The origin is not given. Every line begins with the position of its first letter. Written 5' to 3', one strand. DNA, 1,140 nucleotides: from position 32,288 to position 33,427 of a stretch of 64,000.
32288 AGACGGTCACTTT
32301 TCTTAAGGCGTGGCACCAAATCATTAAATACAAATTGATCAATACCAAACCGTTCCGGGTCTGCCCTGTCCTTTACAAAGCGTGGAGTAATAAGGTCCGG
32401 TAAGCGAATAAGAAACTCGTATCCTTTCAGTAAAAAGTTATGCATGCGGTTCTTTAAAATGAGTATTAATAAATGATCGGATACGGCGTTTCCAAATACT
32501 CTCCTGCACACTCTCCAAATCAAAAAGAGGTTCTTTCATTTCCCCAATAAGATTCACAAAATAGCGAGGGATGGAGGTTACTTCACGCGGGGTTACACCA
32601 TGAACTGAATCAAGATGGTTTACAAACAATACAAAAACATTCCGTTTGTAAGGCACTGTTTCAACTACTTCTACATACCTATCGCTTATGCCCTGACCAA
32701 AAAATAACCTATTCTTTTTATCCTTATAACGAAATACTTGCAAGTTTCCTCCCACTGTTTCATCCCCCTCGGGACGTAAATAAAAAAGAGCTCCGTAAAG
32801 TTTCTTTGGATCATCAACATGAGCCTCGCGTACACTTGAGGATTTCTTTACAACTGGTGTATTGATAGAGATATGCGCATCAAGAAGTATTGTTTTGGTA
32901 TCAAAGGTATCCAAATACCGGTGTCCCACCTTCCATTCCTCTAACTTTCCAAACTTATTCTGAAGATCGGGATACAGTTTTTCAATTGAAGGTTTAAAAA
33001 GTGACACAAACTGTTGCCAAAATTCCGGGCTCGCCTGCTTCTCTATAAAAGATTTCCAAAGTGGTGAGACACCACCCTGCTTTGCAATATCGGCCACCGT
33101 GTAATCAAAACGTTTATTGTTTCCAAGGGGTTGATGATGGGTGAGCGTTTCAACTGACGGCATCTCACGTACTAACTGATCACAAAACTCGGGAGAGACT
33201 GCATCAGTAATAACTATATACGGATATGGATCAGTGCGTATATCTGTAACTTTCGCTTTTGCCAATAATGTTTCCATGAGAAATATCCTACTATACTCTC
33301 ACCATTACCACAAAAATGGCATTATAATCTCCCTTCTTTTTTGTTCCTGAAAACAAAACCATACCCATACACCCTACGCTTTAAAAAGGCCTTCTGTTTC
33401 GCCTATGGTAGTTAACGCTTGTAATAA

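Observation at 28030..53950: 26-kb surface-glycan locus with an unusual density of SAM-methyltransferases (6), GT4 transferases (6), two Fe/2OG dioxygenases, AsnB, KpsF and a TagF-like transferase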

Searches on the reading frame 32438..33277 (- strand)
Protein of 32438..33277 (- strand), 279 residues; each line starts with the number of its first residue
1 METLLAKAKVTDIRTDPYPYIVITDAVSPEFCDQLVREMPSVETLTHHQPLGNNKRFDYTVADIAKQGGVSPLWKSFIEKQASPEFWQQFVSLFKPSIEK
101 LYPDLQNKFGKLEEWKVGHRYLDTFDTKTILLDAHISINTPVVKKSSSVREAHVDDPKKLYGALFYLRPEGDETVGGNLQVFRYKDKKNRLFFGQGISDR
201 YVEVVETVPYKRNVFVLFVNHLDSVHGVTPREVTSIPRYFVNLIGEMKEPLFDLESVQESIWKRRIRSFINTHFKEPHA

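Call 3: search_protein_families(library=pfam, proteins=[window:32438-33277:-], max_evalue=0.01)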
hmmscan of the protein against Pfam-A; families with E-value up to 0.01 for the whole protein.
window:32438-33277:- (279 aa): 1 family
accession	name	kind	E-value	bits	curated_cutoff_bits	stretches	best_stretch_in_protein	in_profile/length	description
PF13640.12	2OG-FeII_Oxy_3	-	7.3e-05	24.1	27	1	152-242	14-94/98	2OG-Fe(II) oxygenase superfamily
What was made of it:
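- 32438..33277 (-): Fe(II)/2-oxoglutarate dioxygenase (2OG_a), directly downstream of U490. 2OG-FeII_Oxy_3 24 bits (call 3).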

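Call 9: search_protein_families(library=ncbifam, proteins=[window:32438-33277:-], max_evalue=0.01)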
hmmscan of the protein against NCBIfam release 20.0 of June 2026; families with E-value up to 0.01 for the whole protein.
window:32438-33277:- (279 aa): 0 families

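Call 16: search_solved_structures(query=window:32438-33277:-, max_evalue=1)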
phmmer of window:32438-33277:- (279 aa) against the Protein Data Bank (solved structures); distinct sequences matched with E-value up to 1: 2.
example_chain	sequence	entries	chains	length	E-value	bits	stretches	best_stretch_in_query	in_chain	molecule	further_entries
2x9i_A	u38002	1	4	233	0.31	13.5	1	133-216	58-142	PHYCOBILIN SYNTHASE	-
2x9j_A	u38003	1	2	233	0.45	13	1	133-213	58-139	PHYCOERYTHROBILIN SYNTHASE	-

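Call 58: search_protein_families(library=pfam, max_evalue=10, proteins=[window:32438-33277:-])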
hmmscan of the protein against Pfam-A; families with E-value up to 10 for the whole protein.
window:32438-33277:- (279 aa): 4 families
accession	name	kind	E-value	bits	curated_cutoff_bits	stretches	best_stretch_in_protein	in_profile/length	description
PF13640.12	2OG-FeII_Oxy_3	-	7.3e-05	24.1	27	1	152-242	14-94/98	2OG-Fe(II) oxygenase superfamily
PF13509.12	S1_2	-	0.087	13.4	21.8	1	171-191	36-56/61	S1 domain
PF25238.1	OGFOD2-like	-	0.099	13.1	31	1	8-49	35-76/123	OGFOD2-like domain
PF13661.12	2OG-FeII_Oxy_4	-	0.11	13.5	27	1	160-233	23-85/98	2OG-Fe(II) oxygenase superfamily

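Call 59: find_homologous_proteins(query=window:32438-33277:-, max_evalue=0.001)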
Query window:32438-33277:- (279 aa): 39 proteins with E <= 0.001 among 511 candidates.
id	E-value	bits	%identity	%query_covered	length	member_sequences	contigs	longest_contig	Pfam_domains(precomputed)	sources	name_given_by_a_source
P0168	1.2e-183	627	98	100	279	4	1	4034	-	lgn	-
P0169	3.3e-154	530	79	100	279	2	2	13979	-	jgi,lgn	jgi:hypothetical protein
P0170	2.4e-126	439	68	100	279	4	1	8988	-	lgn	-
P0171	3.4e-99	350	53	100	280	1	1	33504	-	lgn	-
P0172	4.6e-94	333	55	97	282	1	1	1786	PF13640.13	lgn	-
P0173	1.9e-93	331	51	100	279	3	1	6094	-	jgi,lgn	jgi:hypothetical protein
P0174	2.1e-90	321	51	98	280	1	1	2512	-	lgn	-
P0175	1.0e-88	315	53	97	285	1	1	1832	-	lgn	-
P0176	4.1e-86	307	53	96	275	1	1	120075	-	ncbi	-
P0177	4.8e-82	293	50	95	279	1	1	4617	PF13640.13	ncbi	-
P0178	1.1e-79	286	45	96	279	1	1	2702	-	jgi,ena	-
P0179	1.1e-77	279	47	95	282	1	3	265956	-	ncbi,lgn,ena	-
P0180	4.7e-76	274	47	97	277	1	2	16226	PF13640.13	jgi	jgi:hypothetical protein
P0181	1.1e-75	273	47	93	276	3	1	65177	-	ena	-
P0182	3.0e-75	271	48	92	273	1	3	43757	-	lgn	-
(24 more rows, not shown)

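Call 62: find_encoding_contigs(protein=P0176, flank=10000, max_places=1)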
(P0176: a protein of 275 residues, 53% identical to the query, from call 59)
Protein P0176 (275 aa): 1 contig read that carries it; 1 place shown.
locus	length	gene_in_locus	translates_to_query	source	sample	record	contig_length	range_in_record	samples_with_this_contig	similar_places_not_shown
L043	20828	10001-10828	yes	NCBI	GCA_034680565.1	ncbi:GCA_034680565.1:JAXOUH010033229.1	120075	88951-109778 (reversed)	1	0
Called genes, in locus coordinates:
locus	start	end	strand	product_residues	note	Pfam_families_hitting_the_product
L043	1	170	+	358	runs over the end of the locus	PF13439:Glyco_transf_4 (weak), PF13579:Glyco_trans_4_4 (weak), PF00534:Glycos_transf_1, PF13692:Glyco_trans_1_4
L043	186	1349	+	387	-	PF13579:Glyco_trans_4_4 (weak), PF20706:GT4-conflict, PF00534:Glycos_transf_1, PF13692:Glyco_trans_1_4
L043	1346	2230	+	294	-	-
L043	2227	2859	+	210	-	PF13489:Methyltransf_23, PF08241:Methyltransf_11, PF08242:Methyltransf_12 (weak)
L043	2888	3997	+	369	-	PF00534:Glycos_transf_1, PF13692:Glyco_trans_1_4, PF13524:Glyco_trans_1_2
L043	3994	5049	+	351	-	PF13439:Glyco_transf_4 (faint), PF13579:Glyco_trans_4_4 (weak), PF20706:GT4-conflict (weak), PF00534:Glycos_transf_1, PF13692:Glyco_trans_1_4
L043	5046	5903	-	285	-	-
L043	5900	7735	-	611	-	PF13522:GATase_6, PF13537:GATase_7, PF00733:Asn_synthase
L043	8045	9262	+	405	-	-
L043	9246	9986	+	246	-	PF13489:Methyltransf_23, PF07021:MetW, PF08241:Methyltransf_11 (weak), PF08242:Methyltransf_12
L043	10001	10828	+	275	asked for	-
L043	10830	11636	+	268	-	PF13489:Methyltransf_23, PF08242:Methyltransf_12 (weak), PF08241:Methyltransf_11, PF13649:Methyltransf_25 (weak), PF13847:Methyltransf_31 (faint)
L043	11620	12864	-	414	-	PF01943:Polysacc_synt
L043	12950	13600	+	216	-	PF08003:Methyltransf_9 (faint), PF13489:Methyltransf_23, PF13847:Methyltransf_31 (weak), PF08241:Methyltransf_11, PF08242:Methyltransf_12, PF13649:Methyltransf_25 (weak)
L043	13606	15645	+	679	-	PF04932:Wzy_C, PF07719:TPR_2 (faint), PF13428:TPR_14 (faint), PF13432:TPR_16 (faint), PF14559:TPR_19 (faint), PF13414:TPR_11 (weak), PF21033:RMD1-3 (weak)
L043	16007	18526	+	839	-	PF07517:SecA_DEAD, PF01043:SecA_PP_bind, PF21090:P-loop_SecA, PF07516:SecA_SW, PF02810:SEC-C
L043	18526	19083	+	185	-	PF09335:VTT_dom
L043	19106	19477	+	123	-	-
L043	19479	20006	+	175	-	PF02600:DsbB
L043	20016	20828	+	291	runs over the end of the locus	PF03690:MYG1_exonuc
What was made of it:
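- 31642..32523 (-): Class-I SAM methyltransferase (MT_a). The likely true start is near 32445. A 268-aa orthologue in L043 (call 62).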

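Call 68: predict_structure(alignment_id=A2)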
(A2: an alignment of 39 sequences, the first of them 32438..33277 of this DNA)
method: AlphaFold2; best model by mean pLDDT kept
length: 279 residues; sequences in the alignment: 39
mean_pLDDT: 94.7   pTM: 0.89
mean pLDDT of the five models: 94.7, 94.6, 94.2, 93.8, 93.3
residues with pLDDT >= 90: 241; 70-90: 33; 50-70: 2; < 50: 3
segments of 3 or more residues with pLDDT < 50: none
pLDDT, mean of each block of 10 residues (from residue 1): 96 98 98 98 97 96 97 98 98 98 96 98 98 98 90 97 98 96 93 90 98 98 97 97 98 90 80 61
secondary structure, 60 per line:
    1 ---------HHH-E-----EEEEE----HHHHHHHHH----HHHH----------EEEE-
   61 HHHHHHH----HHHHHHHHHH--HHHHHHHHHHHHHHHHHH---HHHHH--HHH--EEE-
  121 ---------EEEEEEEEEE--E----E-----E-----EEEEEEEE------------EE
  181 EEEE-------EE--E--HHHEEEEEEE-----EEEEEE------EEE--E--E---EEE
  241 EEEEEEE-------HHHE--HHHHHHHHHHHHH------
elements in order: E20-24 H29-37 H42-45 E56-59 H61-67 H72-81 H84-101 H105-109 E117-119 E130-139 E159-166 E179-184 E202-208 E214-219 E226-228 E238-247 H261-273
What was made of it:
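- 32438..33277 (-): AF2 pLDDT 94.7 (call 68).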

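Call 71: fold_search(model_id=the predicted structure, library=pdb)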
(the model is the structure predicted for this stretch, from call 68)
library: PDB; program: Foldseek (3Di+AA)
matches with E <= 10: 1650; with E <= 0.001: 394
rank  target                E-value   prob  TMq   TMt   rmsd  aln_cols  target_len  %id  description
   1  9blq_B                2.4e-09  1.00  0.51  0.69   6.0       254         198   16  X-ray crystal structure of Streptomyces cacaoi PolD with iron and succinate bound (released 2025-11-05)
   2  9blq_A                1.7e-08  1.00  0.51  0.66   6.0       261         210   14  X-ray crystal structure of Streptomyces cacaoi PolD with iron and succinate bound (released 2025-11-05)
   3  9ei6                  3.9e-08  1.00  0.54  0.70   4.5       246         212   12  PasI from Photorhabdus asymbiotica bound to Fe(II) and alpha-ketoglutarate (released 2025-08-20)
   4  9ei7                  4.9e-08  1.00  0.54  0.69   4.5       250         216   12  PasI from Photorhabdus asymbiotica bound to vanadyl, succinate, and 5-amino-6-hydroxy-octanosyl acid 2-phosphate (released 2025-08-20)
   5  8k0m_A                1.0e-07  1.00  0.43  0.21  14.3       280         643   16  Human collagen prolyl processing enzyme complex, P3H1/CRTAP/PPIB heterotrimer, bound to 2-oxoglutarate (released 2024-09-18)
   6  6iuq_A                2.7e-07  1.00  0.48  0.45   8.5       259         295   17  Crystal structure and expression patterns of prolyl 4-hydroxylases from Phytophthora capsici (released 2018-12-12)
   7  6zbn_C                4.0e-07  1.00  0.44  0.58   7.6       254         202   14  HIF Prolyl Hydroxylase 2 (PHD2/EGLN1) in complex with tert-butyl 6-(5-hydroxy-4-(1H-1,2,3-triazol-1-yl)-1H-pyrazol-1-y (released 2021-04-07)
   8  6zbo_A                4.0e-07  1.00  0.42  0.54   6.2       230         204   14  HIF Prolyl Hydroxylase 2 (PHD2/EGLN1) in Complex with 1-(6-morpholinopyrimidin-4-yl)-4-(1H-1,2,3-triazol-1-yl)-1H-pyra (released 2021-04-07)
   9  7e38_B                4.2e-07  1.00  0.37  0.35   7.8       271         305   14  Crystal structure of deoxypodophyllotoxin synthase from Sinopodophyllum hexandrum in complex with yatein and succinate (released 2021-12-15)
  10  8k0f_A                4.8e-07  1.00  0.42  0.20  14.7       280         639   16  Human collagen prolyl processing enzyme complex, P3H1/CRTAP/PPIB heterotrimer, in its apo state (released 2024-09-18)
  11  6zbo_B                5.7e-07  1.00  0.44  0.57   7.5       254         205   15  HIF Prolyl Hydroxylase 2 (PHD2/EGLN1) in Complex with 1-(6-morpholinopyrimidin-4-yl)-4-(1H-1,2,3-triazol-1-yl)-1H-pyra (released 2021-04-07)
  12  7e37_A                5.7e-07  1.00  0.37  0.34  11.3       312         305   12  Crystal structure of deoxypodophyllotoxin synthase from Sinopodophyllum hexandrum in complex with 2-oxoglutarate (released 2021-12-15)
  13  6zbo_D                6.1e-07  1.00  0.41  0.53   7.6       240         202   14  HIF Prolyl Hydroxylase 2 (PHD2/EGLN1) in Complex with 1-(6-morpholinopyrimidin-4-yl)-4-(1H-1,2,3-triazol-1-yl)-1H-pyra (released 2021-04-07)
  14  5gj9_A                6.9e-07  1.00  0.42  0.39   9.9       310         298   14  Crystal structure of Arabidopsis thaliana ACO2 in complex with POA (released 2017-05-10)
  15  6yw1_A                7.8e-07  1.00  0.41  0.53   7.7       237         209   15  HIF prolyl hydroxylase 2 (PHD2/ EGLN1) in complex with 2OG and RaPID-derived silent allosteric cyclic peptide 3C (14-m (released 2020-12-30)
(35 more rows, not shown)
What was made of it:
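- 32438..33277 (-): Foldseek best matches are PolD and PasI, then prolyl hydroxylases (call 71).
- Its best structural neighbours, PolD and PasI, act on an eight-carbon sugar acid (call 71).
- Tried and rejected: The best matches were PolD and PasI (call 71).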
